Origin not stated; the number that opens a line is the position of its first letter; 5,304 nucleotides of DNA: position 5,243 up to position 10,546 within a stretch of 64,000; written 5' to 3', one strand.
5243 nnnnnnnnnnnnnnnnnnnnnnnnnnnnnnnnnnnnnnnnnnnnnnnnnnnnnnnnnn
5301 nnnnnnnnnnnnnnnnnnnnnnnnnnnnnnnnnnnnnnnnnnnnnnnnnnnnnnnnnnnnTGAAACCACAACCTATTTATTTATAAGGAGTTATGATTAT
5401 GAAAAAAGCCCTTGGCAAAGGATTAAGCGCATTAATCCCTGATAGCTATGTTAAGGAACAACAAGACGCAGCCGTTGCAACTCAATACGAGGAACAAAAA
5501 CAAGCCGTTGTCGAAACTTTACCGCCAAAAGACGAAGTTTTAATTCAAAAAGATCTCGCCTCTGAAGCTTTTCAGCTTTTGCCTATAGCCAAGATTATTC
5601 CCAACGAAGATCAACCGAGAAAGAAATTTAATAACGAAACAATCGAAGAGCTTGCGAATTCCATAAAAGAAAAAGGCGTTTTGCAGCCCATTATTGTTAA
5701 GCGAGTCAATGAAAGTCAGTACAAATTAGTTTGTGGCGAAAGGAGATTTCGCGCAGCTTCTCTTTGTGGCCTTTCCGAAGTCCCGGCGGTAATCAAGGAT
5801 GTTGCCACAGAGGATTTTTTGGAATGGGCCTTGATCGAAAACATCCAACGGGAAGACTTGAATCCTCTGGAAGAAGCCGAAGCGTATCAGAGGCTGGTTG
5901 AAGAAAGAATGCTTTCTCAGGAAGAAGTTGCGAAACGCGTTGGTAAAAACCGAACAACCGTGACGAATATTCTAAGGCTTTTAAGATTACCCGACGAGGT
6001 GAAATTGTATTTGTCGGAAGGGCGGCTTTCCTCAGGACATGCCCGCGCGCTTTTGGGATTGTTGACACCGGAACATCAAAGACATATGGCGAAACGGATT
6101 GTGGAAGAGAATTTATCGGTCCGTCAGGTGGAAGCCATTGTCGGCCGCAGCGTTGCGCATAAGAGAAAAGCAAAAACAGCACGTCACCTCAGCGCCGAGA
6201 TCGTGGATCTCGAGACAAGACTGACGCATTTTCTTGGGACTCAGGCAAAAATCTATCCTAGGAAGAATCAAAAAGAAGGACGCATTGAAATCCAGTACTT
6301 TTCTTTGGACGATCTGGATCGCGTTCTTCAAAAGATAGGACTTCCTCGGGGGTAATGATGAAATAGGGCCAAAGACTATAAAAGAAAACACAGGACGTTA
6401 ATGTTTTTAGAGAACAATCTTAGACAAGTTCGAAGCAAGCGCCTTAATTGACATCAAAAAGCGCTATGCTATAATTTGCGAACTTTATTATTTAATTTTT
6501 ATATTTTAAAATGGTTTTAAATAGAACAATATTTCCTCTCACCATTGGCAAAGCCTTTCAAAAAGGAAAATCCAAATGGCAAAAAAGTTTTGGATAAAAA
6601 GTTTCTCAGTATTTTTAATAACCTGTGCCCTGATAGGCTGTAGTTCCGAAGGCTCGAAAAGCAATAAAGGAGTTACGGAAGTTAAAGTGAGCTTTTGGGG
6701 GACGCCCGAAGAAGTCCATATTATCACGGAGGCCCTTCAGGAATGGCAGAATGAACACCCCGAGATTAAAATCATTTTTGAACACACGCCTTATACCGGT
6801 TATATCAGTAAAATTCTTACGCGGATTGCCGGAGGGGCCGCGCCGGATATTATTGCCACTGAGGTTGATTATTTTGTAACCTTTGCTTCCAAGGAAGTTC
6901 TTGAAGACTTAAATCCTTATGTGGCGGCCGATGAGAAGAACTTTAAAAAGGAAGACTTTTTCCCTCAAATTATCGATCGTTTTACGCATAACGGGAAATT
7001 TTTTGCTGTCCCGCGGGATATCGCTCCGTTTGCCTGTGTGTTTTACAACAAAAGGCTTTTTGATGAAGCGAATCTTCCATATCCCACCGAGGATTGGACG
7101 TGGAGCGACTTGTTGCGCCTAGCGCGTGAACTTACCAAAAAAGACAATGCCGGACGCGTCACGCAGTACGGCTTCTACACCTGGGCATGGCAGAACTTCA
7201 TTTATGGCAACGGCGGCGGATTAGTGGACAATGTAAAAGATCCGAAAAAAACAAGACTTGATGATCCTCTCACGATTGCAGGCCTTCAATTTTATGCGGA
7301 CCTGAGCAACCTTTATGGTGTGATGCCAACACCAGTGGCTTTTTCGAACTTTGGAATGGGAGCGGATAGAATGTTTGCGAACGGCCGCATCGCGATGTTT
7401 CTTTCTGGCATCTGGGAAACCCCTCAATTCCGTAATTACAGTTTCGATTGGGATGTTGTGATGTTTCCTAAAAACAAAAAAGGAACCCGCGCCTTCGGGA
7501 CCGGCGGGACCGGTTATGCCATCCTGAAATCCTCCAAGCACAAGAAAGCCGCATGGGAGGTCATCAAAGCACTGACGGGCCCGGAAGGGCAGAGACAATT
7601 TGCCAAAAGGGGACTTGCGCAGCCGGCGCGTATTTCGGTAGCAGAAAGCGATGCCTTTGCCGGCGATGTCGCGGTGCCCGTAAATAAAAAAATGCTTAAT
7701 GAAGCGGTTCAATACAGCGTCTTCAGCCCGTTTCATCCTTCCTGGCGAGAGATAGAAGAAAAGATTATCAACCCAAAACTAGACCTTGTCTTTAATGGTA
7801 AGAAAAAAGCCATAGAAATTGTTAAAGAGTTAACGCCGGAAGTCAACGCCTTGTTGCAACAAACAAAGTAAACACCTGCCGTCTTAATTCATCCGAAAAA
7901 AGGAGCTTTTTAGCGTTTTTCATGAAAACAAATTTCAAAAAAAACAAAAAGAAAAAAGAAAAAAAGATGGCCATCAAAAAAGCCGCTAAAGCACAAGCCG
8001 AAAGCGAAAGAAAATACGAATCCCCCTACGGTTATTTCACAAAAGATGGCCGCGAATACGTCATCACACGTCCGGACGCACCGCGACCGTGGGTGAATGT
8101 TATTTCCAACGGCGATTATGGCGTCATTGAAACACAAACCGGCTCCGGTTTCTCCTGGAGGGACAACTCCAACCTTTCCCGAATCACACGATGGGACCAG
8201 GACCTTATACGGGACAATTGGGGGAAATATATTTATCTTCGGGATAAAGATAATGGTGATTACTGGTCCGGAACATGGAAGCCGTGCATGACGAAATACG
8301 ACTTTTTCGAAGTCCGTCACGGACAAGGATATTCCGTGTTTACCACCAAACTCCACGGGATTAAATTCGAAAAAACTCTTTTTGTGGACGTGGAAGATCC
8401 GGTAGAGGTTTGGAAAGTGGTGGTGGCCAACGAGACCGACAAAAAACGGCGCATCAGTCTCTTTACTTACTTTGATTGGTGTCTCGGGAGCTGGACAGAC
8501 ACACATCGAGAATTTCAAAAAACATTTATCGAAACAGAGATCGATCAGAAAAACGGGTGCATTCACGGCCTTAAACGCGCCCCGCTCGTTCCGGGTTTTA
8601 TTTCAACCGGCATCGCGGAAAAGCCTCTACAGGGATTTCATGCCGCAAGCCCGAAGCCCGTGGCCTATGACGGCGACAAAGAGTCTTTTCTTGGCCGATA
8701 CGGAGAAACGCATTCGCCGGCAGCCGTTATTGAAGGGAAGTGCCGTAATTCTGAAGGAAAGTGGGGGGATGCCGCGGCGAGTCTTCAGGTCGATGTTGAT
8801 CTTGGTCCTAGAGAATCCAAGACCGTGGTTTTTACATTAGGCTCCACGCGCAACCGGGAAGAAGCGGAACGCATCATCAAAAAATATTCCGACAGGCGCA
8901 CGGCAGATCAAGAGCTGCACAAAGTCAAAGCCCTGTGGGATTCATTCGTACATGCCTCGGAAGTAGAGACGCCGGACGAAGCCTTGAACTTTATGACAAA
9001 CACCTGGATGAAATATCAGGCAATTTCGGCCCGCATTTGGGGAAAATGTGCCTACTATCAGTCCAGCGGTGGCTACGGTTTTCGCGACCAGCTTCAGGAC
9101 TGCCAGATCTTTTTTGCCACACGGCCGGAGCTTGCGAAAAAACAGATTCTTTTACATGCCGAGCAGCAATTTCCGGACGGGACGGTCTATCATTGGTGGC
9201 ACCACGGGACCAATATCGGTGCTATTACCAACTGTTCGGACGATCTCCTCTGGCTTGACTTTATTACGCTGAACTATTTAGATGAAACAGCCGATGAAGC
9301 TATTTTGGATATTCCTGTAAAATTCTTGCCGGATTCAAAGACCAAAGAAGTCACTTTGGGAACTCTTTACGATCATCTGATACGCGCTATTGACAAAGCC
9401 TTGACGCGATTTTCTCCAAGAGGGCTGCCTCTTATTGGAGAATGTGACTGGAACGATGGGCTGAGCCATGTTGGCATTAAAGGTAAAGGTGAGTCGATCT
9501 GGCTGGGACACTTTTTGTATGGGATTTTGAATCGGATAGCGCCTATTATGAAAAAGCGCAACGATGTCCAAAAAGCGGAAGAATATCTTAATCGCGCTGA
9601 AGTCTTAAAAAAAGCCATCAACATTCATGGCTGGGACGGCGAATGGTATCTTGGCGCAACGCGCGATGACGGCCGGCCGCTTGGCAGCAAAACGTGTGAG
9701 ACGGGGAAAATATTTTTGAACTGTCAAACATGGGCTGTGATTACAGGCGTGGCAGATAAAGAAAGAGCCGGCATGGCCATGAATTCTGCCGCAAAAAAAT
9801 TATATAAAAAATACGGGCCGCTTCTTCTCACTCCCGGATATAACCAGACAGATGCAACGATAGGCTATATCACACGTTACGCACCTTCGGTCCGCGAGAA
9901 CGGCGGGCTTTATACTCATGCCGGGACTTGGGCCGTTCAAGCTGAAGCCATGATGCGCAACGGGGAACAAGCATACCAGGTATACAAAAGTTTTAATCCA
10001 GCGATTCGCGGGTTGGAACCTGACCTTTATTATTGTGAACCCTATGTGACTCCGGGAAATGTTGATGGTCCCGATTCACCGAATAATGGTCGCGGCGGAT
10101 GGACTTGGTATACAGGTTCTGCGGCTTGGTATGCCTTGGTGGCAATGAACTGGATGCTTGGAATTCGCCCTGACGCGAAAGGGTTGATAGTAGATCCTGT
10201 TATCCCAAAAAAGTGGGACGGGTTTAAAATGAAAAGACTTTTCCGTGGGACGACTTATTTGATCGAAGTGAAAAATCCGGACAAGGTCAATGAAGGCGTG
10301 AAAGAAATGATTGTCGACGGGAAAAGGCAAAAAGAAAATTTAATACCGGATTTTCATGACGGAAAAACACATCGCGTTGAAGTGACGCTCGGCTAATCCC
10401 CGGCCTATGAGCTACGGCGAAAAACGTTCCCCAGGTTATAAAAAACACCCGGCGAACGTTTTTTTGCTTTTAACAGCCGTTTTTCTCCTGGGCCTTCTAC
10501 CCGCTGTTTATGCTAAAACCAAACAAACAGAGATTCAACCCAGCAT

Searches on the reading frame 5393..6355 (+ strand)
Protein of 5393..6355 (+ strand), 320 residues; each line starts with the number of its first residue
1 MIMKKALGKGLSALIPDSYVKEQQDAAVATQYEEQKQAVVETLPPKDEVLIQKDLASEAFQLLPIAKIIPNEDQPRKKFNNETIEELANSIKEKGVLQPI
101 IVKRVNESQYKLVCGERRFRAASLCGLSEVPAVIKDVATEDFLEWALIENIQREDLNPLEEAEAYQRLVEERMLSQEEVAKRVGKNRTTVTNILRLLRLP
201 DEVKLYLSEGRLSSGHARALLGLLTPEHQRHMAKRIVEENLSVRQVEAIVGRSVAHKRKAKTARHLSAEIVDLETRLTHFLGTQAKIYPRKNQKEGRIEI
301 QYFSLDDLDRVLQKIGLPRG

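Call 68: search_protein_families(library=pfam, proteins=[window:5393-6355:+], max_evalue=0.00001)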
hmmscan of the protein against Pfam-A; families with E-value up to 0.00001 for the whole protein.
window:5393-6355:+ (320 aa): 3 families
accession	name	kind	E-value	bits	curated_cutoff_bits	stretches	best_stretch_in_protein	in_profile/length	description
PF17762.8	HTH_ParB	-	5e-38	129.8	22.6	1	154-252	1-99/102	ParB HTH domain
PF02195.25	ParB_N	-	3.2e-34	117.3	26.3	1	60-152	3-95/95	ParB N-terminal domain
PF23552.2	ParB_C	-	1e-10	41.4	23.8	1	267-316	2-50/50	ParB dimerisation domain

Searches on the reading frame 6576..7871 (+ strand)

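Call 68: search_protein_families(library=pfam, proteins=[window:6576-7871:+], max_evalue=0.00001)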
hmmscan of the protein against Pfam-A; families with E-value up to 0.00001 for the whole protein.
window:6576-7871:+ (431 aa): 2 families
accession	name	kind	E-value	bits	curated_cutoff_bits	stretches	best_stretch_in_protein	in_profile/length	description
PF01547.30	SBP_bac_1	-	2e-48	166.4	26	1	50-339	10-306/307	Bacterial extracellular solute-binding protein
PF13416.11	SBP_bac_8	-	2.8e-36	126.2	27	1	54-368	3-278/279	Bacterial extracellular solute-binding protein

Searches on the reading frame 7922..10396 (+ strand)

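Call 68: search_protein_families(library=pfam, proteins=[window:7922-10396:+], max_evalue=0.00001)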
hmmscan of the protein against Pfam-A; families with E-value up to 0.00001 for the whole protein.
window:7922-10396:+ (824 aa): 2 families
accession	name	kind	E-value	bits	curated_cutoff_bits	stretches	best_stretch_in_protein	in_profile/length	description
PF17167.11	Glyco_hydro_94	-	7.7e-111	371.2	27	1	339-747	2-420/420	Glycosyl hydrolase 94 superfamily, catalytic domain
PF06165.18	GH94_b-supersand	-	6.4e-79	265.4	23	1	54-307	1-251/251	Glycosyl hydrolase 94, supersandwich domain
